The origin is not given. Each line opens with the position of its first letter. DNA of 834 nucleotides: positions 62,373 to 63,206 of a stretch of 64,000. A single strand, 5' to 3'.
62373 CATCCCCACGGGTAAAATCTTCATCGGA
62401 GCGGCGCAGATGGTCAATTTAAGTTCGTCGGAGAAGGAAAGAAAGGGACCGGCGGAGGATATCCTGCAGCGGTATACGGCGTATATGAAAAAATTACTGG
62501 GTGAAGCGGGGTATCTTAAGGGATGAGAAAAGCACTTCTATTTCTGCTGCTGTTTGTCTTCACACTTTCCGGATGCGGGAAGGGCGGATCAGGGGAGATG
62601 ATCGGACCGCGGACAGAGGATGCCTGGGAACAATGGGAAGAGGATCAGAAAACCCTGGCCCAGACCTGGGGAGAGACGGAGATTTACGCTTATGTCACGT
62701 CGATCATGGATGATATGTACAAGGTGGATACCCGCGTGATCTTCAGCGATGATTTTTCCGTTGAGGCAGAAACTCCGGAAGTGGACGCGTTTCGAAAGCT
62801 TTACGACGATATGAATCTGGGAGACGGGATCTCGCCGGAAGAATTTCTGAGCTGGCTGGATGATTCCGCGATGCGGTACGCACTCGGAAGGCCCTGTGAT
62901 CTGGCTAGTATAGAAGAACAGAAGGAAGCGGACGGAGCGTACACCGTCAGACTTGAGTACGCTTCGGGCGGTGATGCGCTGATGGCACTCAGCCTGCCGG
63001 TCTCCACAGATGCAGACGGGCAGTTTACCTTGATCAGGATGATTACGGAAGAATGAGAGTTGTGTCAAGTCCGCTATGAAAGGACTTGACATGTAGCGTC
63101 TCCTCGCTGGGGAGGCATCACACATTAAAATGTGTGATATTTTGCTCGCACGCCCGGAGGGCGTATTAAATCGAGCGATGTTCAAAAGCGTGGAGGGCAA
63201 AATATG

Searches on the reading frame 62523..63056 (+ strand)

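Call 22: search_protein_families(library=pfam, proteins=[window:62523-63056:+], max_evalue=0.1)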
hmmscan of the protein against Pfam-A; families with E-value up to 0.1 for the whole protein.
window:62523-63056:+ (177 aa): 1 family
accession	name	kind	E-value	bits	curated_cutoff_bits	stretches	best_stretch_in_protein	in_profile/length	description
PF18400.7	Thioredoxin_12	-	0.082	13.2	26.1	1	42-98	32-88/190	Thioredoxin-like domain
